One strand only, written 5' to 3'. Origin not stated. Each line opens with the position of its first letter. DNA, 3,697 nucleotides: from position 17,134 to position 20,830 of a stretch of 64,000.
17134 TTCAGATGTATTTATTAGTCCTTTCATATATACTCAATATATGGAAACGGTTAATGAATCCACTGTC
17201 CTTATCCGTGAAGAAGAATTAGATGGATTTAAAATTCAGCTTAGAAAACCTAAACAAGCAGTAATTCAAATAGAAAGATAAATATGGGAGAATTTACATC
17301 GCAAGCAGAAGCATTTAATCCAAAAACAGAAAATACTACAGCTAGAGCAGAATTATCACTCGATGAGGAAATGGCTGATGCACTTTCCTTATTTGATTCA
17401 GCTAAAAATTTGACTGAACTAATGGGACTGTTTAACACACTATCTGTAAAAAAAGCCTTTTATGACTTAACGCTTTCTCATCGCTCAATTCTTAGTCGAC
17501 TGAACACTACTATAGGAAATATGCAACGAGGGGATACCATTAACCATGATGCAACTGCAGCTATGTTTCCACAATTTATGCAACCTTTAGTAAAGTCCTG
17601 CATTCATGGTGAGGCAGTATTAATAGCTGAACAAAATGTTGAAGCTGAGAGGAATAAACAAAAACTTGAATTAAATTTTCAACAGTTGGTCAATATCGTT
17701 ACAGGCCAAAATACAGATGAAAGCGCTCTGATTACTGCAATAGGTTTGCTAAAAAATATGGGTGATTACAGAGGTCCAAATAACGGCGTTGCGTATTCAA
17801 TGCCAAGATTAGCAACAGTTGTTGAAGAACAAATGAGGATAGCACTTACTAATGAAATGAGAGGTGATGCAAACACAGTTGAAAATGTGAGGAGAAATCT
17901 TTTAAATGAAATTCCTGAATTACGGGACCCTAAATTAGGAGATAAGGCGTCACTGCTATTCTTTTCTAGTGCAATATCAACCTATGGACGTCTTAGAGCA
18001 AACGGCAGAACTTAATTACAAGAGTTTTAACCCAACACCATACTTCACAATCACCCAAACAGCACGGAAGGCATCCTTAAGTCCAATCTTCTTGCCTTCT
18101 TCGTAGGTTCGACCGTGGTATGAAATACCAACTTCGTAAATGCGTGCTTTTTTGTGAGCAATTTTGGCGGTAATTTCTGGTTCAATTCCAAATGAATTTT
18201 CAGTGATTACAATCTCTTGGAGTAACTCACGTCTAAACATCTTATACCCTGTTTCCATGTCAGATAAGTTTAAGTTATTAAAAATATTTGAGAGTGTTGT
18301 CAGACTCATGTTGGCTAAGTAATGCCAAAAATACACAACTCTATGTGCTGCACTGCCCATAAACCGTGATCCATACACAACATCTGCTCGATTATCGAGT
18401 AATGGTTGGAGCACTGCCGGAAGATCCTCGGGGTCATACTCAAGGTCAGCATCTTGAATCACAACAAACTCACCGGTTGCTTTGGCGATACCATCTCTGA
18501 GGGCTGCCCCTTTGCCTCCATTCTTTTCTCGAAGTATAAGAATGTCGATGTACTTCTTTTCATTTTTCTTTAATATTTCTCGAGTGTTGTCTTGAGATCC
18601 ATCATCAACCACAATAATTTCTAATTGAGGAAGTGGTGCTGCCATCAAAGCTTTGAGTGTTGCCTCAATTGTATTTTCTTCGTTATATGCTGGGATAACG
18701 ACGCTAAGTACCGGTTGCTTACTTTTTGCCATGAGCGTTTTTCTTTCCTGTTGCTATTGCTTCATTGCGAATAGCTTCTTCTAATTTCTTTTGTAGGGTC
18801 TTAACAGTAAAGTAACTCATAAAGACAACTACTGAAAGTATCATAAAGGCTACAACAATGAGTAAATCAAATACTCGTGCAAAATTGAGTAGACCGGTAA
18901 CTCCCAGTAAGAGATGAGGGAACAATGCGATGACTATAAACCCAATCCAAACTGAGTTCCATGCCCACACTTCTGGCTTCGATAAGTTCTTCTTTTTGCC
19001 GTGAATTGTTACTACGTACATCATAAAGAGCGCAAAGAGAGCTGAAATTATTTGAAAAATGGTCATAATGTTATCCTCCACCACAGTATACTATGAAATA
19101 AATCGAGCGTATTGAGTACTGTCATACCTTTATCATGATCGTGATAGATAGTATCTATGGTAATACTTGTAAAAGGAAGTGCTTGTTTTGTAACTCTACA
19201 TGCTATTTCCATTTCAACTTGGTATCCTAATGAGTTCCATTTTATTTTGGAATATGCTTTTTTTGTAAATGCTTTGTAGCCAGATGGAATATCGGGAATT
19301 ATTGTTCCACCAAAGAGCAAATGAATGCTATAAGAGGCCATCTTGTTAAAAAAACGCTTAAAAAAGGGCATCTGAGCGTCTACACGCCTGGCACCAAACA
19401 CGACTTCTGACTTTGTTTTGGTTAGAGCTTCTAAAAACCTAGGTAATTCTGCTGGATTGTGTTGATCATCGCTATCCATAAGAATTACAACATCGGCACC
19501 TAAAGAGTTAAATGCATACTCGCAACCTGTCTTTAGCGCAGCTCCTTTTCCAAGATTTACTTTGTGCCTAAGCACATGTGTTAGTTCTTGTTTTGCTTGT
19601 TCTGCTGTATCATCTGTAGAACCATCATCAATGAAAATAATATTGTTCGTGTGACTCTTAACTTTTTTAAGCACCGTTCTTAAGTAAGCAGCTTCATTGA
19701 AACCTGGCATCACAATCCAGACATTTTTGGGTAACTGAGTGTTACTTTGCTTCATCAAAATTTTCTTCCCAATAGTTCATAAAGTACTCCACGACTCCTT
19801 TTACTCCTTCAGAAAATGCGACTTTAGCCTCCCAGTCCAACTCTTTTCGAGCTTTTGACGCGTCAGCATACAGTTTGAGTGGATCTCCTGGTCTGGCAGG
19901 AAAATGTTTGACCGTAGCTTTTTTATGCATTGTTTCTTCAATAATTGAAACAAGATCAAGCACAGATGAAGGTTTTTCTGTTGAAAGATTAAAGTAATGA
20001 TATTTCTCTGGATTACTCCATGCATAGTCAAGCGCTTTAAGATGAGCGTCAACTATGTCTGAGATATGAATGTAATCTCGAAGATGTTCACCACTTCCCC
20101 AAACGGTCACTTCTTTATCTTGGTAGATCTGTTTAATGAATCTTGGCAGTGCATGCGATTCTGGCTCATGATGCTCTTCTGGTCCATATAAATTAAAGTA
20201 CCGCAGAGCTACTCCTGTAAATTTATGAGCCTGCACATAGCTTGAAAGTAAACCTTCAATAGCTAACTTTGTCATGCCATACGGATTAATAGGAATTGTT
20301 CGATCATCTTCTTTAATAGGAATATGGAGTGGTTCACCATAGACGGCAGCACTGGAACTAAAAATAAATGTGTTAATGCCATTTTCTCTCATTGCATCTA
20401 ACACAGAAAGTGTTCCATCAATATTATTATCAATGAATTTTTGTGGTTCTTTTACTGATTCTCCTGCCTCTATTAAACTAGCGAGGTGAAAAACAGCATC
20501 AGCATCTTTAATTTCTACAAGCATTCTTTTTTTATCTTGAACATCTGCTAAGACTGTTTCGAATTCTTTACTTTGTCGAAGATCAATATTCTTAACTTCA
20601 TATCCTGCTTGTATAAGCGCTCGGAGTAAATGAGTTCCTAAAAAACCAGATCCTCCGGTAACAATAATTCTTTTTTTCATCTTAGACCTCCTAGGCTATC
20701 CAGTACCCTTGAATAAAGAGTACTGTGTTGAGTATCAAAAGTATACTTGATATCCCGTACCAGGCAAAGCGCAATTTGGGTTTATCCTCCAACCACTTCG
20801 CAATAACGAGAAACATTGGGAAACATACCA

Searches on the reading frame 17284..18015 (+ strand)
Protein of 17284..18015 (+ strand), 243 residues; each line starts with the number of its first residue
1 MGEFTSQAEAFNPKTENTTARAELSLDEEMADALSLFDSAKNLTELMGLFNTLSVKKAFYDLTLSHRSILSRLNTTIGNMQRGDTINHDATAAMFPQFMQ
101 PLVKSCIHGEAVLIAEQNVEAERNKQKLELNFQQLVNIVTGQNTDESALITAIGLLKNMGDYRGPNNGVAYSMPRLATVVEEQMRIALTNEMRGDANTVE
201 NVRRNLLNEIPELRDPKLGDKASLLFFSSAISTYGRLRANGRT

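Call 6: search_protein_families(library=pfam, proteins=[window:17284-18015:+], max_evalue=0.01)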
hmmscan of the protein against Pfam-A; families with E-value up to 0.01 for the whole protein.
window:17284-18015:+ (243 aa): 1 family
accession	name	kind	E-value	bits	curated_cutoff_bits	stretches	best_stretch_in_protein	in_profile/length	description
PF16754.10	Pesticin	-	0.0014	19.1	25.8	1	16-82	75-141/156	Bacterial toxin homologue of phage lysozyme, C-term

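Call 38: search_protein_families(library=pfam, proteins=[window:17284-18015:+], max_evalue=0.1)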
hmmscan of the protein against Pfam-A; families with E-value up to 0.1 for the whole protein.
window:17284-18015:+ (243 aa): 1 family
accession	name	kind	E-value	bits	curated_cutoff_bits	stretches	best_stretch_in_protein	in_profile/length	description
PF16754.10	Pesticin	-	0.0014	19.1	25.8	1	16-82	75-141/156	Bacterial toxin homologue of phage lysozyme, C-term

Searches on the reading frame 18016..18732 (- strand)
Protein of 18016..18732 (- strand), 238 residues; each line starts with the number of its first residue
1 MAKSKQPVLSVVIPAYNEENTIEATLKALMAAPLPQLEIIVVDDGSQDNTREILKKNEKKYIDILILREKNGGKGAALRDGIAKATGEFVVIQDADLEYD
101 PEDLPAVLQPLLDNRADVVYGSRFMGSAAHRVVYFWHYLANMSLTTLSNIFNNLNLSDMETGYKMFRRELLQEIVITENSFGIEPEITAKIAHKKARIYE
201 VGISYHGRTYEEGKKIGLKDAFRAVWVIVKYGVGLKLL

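Call 6: search_protein_families(library=pfam, proteins=[window:18016-18732:-], max_evalue=0.01)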
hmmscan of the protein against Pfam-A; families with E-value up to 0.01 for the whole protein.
window:18016-18732:- (238 aa): 5 families
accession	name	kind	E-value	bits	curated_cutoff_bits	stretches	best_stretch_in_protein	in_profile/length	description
PF00535.33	Glycos_transf_2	-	4.8e-41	140.9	23.3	1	10-174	1-167/168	Glycosyl transferase family 2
PF13641.12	Glyco_tranf_2_3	-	2.7e-15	57.4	27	1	7-174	2-174/230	Glycosyltransferase like family 2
PF10111.15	Glyco_tranf_2_2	-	9.3e-07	29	27.3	1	10-106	1-101/276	Glycosyltransferase like family 2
PF13506.12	Glyco_transf_21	-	2.9e-05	24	21.7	1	74-174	18-117/174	Glycosyl transferase family 21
PF13704.12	Glyco_tranf_2_4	-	0.0023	18.8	27.5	1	17-65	2-46/98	Glycosyl transferase family 2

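Call 51: search_protein_families(library=ncbifam, proteins=[window:18016-18732:-], max_evalue=0.00001)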
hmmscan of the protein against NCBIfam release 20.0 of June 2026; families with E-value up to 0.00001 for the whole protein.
window:18016-18732:- (238 aa): 24 families
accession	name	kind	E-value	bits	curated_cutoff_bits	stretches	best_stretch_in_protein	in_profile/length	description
TIGR04182.1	glyco_TIGR04182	equivalog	1.1e-32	113.6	325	1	10-231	3-217/293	S-layer glycoprotein N-glycosyltransferase AglJ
NF007482.0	PRK10073.1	equivalog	3.1e-22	79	423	1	3-119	2-118/334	glycosyltransferase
TIGR03937.1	PgaC_IcaA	equivalog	1.2e-21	77.2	422.3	1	3-113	41-152/407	poly-beta-1,6-N-acetyl-D-glucosamine synthase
NF041875.1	EPS_EpsD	equivalog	2.2e-21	76.6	370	1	9-145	1-138/325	exopolysaccharide biosynthesis glycosyltransferase EpsD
NF041391.1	DPhHxTase_Halo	equivalog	1.8e-20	72.9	375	1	15-211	3-189/213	dolichyl-phosphate hexose transferase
NF058614.1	PPMAGASynPpgS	equivalog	8.4e-19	67.9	370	1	11-204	4-195/226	polyprenyl-phospho-N-acetylgalactosaminyl synthase PpgS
TIGR04283.1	glyco_like_mftF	equivalog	3e-17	63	182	1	9-134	1-121/221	TIGR04283 family arsenosugar biosynthesis glycosyltransferase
NF047683.1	TeichurnBiosyTuaG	equivalog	3.9e-17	62.7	400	1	4-114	3-114/252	teichuronic acid biosynthesis protein TuaG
NF047588.1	GlcsyltransPgfSStrep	equivalog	7.3e-17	61.5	500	1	9-194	3-187/308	glycosyltransferase PgfS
NF007986.1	PRK10714.1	equivalog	1.6e-16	60.2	529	1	9-193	8-191/316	undecaprenyl-phosphate 4-deoxy-4-formamido-L-arabinose transferase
NF010496.0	PRK13915.1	equivalog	9.8e-16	57.7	262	1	5-115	29-146/307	glucosyl-3-phosphoglycerate synthase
TIGR03965.1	mycofact_glyco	equivalog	1.5e-15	57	280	1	4-119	71-187/467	mycofactocin biosynthesis glycosyltransferase MftF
TIGR03469.1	HpnB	hypoth_equivalog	3e-11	43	379.25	1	4-118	41-167/386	hopene-associated glycosyltransferase HpnB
NF050050.1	ProtGlycPglI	equivalog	5.6e-11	42.4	500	1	7-150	2-142/306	GalNAc(5)-diNAcBac-PP-undecaprenol beta-1,3-glucosyltransferase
TIGR03111.1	glyc2_xrt_Gpos1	hypoth_equivalog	3e-10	39.5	363.95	1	4-105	46-150/439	TIGR03111 family XrtG-associated glycosyltransferase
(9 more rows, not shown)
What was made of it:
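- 18016..18732 (-): AglJ/DPM1-like GT2 (238 aa). Best NCBIfam matches are AglJ (1.1e-32), Dol-P hexose transferase and PpgS (call 51).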

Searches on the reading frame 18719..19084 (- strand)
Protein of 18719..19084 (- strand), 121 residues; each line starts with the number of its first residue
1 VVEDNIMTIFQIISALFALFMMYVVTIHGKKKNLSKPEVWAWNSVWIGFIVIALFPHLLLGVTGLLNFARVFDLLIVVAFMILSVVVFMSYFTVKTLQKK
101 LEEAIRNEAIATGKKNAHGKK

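Call 38: search_protein_families(library=pfam, proteins=[window:18719-19084:-], max_evalue=0.1)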
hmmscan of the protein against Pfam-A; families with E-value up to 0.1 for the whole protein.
window:18719-19084:- (121 aa): 2 families
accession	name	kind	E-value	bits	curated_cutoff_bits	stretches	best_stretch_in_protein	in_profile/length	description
PF10066.14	DUF2304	-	2.3e-15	57.2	25.5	1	10-111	2-103/106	Uncharacterized conserved protein (DUF2304)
PF00430.23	ATP-synt_B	-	0.033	14.7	28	1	75-119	2-44/132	ATP synthase B/B' CF(0)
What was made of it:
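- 18719..19084 (-): Small membrane partner (DUF2304, 121 aa). PF10066 E=2.3e-15 (call 38).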

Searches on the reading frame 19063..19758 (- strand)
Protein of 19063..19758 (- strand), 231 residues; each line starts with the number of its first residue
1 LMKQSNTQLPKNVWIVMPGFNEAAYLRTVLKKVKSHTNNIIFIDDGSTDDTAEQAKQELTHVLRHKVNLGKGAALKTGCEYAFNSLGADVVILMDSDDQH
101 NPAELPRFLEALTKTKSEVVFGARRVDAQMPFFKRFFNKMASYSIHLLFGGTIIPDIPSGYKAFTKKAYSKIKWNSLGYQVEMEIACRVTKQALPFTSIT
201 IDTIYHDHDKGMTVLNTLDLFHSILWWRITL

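Call 6: search_protein_families(library=pfam, proteins=[window:19063-19758:-], max_evalue=0.01)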
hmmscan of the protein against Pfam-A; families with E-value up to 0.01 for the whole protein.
window:19063-19758:- (231 aa): 4 families
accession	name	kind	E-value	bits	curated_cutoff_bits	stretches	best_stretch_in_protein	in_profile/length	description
PF00535.33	Glycos_transf_2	-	1.4e-27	97.1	23.3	1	15-172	2-167/168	Glycosyl transferase family 2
PF13641.12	Glyco_tranf_2_3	-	0.00017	22.1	27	1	13-126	3-125/230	Glycosyltransferase like family 2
PF22662.2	Csa3_N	-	0.0013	19.2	27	1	15-65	4-54/120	Csa3 CRISPR-associated Rossmann-like domain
PF10111.15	Glyco_tranf_2_2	-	0.0025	17.8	27.3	1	28-111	18-105/276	Glycosyltransferase like family 2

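Call 51: search_protein_families(library=ncbifam, proteins=[window:19063-19758:-], max_evalue=0.00001)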
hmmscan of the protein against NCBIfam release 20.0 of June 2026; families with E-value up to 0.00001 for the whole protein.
window:19063-19758:- (231 aa): 13 families
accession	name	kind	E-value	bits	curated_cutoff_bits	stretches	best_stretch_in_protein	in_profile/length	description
NF058614.1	PPMAGASynPpgS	equivalog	4.6e-33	114.5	370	1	13-220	2-215/226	polyprenyl-phospho-N-acetylgalactosaminyl synthase PpgS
TIGR04182.1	glyco_TIGR04182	equivalog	3.6e-28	98.8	325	1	12-218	1-204/293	S-layer glycoprotein N-glycosyltransferase AglJ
NF041391.1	DPhHxTase_Halo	equivalog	2.5e-14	52.8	375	1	17-183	1-165/213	dolichyl-phosphate hexose transferase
NF041875.1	EPS_EpsD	equivalog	2.5e-13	50.1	370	1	15-210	3-210/325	exopolysaccharide biosynthesis glycosyltransferase EpsD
NF047588.1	GlcsyltransPgfSStrep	equivalog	1.5e-12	47.3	500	1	26-172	23-167/308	glycosyltransferase PgfS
NF007986.1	PRK10714.1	equivalog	6.5e-11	41.8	529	1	11-146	6-147/316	undecaprenyl-phosphate 4-deoxy-4-formamido-L-arabinose transferase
TIGR03937.1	PgaC_IcaA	equivalog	7.6e-10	38.3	422.3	1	7-104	41-142/407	poly-beta-1,6-N-acetyl-D-glucosamine synthase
TIGR03965.1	mycofact_glyco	equivalog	2e-09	36.9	280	1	8-122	71-189/467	mycofactocin biosynthesis glycosyltransferase MftF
TIGR04283.1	glyco_like_mftF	equivalog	5.3e-08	32.7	182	1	15-130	3-115/221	TIGR04283 family arsenosugar biosynthesis glycosyltransferase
NF047683.1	TeichurnBiosyTuaG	equivalog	3.3e-07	30.2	400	1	11-122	6-121/252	teichuronic acid biosynthesis protein TuaG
NF010496.0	PRK13915.1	equivalog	5.3e-07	29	262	1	10-107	30-137/307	glucosyl-3-phosphoglycerate synthase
NF007482.0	PRK10073.1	equivalog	6.9e-06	25.3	423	1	12-114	7-112/334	glycosyltransferase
TIGR01556.1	rhamnosyltran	subfamily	7e-06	25.4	200.55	1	24-138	8-125/281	rhamnosyltransferase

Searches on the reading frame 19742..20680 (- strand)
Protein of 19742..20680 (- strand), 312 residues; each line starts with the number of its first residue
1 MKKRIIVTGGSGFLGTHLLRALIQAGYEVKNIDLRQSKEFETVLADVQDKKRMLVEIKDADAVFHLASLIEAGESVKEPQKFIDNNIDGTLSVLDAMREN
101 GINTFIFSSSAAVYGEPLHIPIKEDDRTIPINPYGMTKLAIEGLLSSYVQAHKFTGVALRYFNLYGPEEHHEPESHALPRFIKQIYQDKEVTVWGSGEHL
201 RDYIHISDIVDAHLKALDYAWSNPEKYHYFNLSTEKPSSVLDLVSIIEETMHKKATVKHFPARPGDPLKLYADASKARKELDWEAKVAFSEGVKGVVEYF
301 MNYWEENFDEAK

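Call 6: search_protein_families(library=pfam, proteins=[window:19742-20680:-], max_evalue=0.01)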
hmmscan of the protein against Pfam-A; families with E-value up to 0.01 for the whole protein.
window:19742-20680:- (312 aa): 10 families
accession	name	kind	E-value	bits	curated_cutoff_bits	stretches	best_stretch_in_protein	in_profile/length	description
PF01370.27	Epimerase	-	3e-61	207.3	20.9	1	5-222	1-230/240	NAD dependent epimerase/dehydratase family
PF16363.11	GDP_Man_Dehyd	-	2e-53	182.5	27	1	6-294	1-330/332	GDP-mannose 4,6 dehydratase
PF01073.25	3Beta_HSD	-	1.4e-24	87.1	22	1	6-219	1-231/280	3-beta hydroxysteroid dehydrogenase/isomerase family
PF02719.21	Polysacc_synt_2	-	2.2e-16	60.3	20.2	1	30-266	35-267/293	Polysaccharide biosynthesis protein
PF04321.23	RmlD_sub_bind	-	2.6e-13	50.1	27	1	4-254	2-234/287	RmlD substrate binding domain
PF07993.18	NAD_binding_4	-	3.7e-10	39.8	20.1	2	57-192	86-236/258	Male sterility protein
PF13460.12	NAD_binding_10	-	8e-09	36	27.2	1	9-116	1-104/184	NAD(P)H-binding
PF05368.20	NmrA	-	1.3e-07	32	27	1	1-110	1-107/298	NmrA-like family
PF00106.31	adh_short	-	0.0086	16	26.6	0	3-53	1-50/195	short chain dehydrogenase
PF08659.16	KR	-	0.009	16.4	22.6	0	29-116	57-143/180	KR domain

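Call 51: search_protein_families(library=ncbifam, proteins=[window:19742-20680:-], max_evalue=0.00001)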
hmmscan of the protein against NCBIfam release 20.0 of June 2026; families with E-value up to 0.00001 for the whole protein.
window:19742-20680:- (312 aa): 28 families (the best 25 are shown)
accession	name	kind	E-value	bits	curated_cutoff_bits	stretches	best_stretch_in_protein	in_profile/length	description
TIGR01179.1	galE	equivalog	5e-67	226.1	262.3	1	4-287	1-311/332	UDP-glucose 4-epimerase GalE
NF007956.0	PRK10675.1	subfamily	1e-45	156.3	394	1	4-291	2-320/338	UDP-glucose 4-epimerase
TIGR01181.1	dTDP_gluc_dehyt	equivalog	1.5e-44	152.4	365.1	1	4-302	1-313/321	dTDP-glucose 4,6-dehydratase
TIGR04180.1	EDH_00030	hypoth_equivalog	7.4e-44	150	475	1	5-287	1-296/297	NAD-dependent 4,6-dehydratase LegB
TIGR02197.1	heptose_epim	equivalog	6.9e-36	124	274.6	1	5-300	1-313/316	ADP-glyceromanno-heptose 6-epimerase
NF047922.1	GDPFucSynFcl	equivalog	3.3e-27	95.7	500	1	2-303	2-304/308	GDP-L-fucose synthase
NF011728.1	PRK15181.1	equivalog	2.6e-26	92.5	760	1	39-302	70-339/348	Vi polysaccharide biosynthesis UDP-N-acetylglucosaminuronic acid C-4 epimerase TviC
NF042422.1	oxyalk_red_OleD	equivalog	1.1e-23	84.2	580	1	4-251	2-250/329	2-alkyl-3-oxoalkanoate reductase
NF008360.0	PRK11150.1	equivalog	4.9e-22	78.5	452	1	5-300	2-303/310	ADP-glyceromanno-heptose 6-epimerase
NF007490.0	PRK10084.1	subfamily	4e-21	75.4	649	1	4-303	2-337/361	dTDP-glucose 4,6-dehydratase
NF042423.1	oxyalk_red_Shew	equivalog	5.6e-21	74.9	580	1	3-262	9-268/331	2-alkyl-3-oxoalkanoate reductase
NF007582.0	PRK10217.1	equivalog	5.2e-20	71.8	698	1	3-302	2-333/355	dTDP-glucose 4,6-dehydratase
TIGR03466.1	HpnA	hypoth_equivalog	6.9e-20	71.2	367.65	1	4-119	2-122/327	hopanoid-associated sugar epimerase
NF043036.1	ErythonDh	equivalog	7.7e-20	71.3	325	1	4-160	2-175/321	D-erythronate dehydrogenase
TIGR02622.1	CDP_4_6_dhtase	equivalog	1.2e-18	67.4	278.45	1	2-307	4-337/352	CDP-glucose 4,6-dehydratase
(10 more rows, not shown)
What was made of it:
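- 19742..20680 (-): GalE-like UDP-hexose 4-epimerase. TIGR01179 E=5e-67 (call 51).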
